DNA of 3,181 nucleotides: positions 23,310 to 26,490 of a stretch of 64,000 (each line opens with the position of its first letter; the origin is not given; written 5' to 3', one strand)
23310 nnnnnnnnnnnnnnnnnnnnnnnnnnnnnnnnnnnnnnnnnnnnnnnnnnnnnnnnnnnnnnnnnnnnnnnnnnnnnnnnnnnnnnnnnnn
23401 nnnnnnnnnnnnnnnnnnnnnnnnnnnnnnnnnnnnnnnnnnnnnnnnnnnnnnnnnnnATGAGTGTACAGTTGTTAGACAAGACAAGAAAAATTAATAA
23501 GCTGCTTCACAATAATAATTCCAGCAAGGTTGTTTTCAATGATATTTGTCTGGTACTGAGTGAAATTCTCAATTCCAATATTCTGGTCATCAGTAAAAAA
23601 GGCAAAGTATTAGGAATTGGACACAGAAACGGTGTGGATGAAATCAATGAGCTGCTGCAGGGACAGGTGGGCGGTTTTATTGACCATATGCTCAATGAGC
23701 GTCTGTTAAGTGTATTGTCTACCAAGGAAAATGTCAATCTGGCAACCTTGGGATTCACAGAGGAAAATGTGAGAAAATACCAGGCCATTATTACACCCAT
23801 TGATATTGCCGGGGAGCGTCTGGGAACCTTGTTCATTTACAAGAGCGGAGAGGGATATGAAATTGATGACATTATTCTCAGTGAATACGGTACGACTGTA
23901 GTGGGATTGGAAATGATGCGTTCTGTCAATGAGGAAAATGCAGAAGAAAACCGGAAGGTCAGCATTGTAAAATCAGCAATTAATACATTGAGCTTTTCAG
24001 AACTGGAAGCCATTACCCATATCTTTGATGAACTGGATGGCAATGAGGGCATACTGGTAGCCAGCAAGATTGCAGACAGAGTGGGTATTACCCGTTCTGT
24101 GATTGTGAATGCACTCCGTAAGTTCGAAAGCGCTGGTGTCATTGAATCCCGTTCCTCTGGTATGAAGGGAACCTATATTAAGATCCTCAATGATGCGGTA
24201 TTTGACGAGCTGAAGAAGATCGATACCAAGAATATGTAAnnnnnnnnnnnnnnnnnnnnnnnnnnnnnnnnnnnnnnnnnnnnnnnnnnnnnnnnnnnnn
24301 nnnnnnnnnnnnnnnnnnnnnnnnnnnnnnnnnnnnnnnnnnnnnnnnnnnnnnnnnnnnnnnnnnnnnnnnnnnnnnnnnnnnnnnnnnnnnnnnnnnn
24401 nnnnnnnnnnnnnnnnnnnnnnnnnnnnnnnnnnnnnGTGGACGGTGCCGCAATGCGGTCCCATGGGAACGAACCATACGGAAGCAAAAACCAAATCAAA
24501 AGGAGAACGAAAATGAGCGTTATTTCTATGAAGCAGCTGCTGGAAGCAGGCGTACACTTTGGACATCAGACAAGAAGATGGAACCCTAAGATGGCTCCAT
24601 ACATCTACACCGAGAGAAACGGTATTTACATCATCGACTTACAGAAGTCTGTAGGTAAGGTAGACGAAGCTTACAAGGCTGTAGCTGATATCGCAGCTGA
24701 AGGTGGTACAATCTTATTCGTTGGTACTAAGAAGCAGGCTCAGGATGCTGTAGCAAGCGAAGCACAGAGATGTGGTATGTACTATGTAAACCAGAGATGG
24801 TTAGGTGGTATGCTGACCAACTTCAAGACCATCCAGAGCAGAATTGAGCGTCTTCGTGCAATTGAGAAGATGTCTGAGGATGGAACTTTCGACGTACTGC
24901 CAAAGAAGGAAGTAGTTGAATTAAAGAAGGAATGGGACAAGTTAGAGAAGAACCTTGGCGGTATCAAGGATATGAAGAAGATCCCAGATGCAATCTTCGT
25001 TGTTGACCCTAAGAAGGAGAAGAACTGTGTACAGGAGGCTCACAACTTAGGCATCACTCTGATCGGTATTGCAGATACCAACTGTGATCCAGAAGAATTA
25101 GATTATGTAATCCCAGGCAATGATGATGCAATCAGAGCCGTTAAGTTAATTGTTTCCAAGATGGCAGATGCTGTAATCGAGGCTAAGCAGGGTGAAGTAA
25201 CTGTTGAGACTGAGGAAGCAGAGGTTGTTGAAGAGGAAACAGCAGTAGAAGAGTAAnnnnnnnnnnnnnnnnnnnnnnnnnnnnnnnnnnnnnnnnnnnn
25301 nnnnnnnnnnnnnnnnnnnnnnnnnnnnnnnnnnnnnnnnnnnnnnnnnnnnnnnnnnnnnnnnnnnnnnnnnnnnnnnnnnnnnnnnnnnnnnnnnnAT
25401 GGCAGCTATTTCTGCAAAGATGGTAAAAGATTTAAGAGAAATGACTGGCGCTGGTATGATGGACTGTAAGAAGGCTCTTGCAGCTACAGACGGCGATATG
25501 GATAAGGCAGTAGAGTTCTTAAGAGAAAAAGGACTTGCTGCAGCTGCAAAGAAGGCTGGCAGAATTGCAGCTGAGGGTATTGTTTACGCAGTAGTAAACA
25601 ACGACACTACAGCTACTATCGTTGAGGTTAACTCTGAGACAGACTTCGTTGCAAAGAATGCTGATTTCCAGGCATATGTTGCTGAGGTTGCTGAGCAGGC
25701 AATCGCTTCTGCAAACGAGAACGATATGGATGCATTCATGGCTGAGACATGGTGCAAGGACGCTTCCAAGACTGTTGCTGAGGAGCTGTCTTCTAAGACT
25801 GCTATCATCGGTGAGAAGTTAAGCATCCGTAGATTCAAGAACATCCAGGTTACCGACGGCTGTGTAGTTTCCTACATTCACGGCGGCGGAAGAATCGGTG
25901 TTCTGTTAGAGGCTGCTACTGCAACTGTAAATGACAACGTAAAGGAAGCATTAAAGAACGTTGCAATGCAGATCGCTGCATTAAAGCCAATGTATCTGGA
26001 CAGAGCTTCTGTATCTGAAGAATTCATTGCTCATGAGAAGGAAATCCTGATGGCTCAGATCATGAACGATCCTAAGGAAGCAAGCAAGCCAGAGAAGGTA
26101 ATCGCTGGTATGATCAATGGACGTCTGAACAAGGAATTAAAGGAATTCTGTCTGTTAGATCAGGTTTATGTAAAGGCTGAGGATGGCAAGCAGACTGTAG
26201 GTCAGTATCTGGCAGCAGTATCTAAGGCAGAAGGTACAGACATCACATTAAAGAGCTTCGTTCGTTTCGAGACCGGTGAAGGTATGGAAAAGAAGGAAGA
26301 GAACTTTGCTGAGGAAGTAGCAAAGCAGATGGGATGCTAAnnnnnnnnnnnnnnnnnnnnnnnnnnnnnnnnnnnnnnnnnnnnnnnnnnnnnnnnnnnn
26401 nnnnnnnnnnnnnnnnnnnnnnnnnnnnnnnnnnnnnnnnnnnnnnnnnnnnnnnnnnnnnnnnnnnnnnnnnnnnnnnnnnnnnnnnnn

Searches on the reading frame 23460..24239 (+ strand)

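Call 84: search_protein_families(library=pfam, max_evalue=0.00001, proteins=[window:23460-24239:+])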
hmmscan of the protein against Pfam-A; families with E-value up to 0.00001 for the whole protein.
window:23460-24239:+ (259 aa): 2 families
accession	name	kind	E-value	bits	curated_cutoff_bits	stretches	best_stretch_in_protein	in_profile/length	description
PF06018.20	CodY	-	7e-36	123.8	29.5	1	4-176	1-177/177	CodY GAF-like domain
PF08222.17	HTH_CodY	-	3.2e-31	107.2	27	1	196-253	2-59/61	CodY helix-turn-helix domain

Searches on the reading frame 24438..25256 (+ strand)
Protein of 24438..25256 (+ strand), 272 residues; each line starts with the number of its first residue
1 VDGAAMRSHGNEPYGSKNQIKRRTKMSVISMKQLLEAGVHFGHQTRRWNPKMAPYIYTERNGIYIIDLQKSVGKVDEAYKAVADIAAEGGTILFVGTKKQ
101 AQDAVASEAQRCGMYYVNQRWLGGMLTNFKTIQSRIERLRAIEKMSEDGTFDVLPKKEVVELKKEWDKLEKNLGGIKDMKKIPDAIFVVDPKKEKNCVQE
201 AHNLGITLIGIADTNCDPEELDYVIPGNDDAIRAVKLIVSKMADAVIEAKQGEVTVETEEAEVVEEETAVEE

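Call 84: search_protein_families(library=pfam, max_evalue=0.00001, proteins=[window:24438-25256:+])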
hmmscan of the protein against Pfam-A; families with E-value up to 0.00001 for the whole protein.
window:24438-25256:+ (272 aa): 1 family
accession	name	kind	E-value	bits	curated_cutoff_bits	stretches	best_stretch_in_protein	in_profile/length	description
PF00318.25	Ribosomal_S2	-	1.8e-103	344.9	26.1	1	34-248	1-215/216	Ribosomal protein S2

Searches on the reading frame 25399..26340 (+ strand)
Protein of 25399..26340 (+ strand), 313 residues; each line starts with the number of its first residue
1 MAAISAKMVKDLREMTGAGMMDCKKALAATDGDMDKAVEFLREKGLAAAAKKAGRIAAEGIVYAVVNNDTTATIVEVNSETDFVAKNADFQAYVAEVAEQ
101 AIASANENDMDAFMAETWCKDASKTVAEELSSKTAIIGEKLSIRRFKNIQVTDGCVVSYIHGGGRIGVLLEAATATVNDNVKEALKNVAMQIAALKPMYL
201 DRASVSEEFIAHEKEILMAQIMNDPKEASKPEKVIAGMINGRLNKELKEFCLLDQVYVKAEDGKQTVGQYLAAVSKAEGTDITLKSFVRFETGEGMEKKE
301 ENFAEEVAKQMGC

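Call 85: search_protein_families(library=pfam, max_evalue=0.00001, proteins=[window:25399-26340:+])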
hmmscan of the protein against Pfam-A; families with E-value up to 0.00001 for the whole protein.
window:25399-26340:+ (313 aa): 2 families
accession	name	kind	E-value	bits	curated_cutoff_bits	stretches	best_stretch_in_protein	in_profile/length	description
PF00889.24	EF_TS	-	1.4e-62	211.4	27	1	72-294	1-204/204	Elongation factor TS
PF25025.1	EF-Ts_N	-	2.2e-06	28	33.2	0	7-44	15-53/60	Elongation factor Ts, mitochondrial, N-terminal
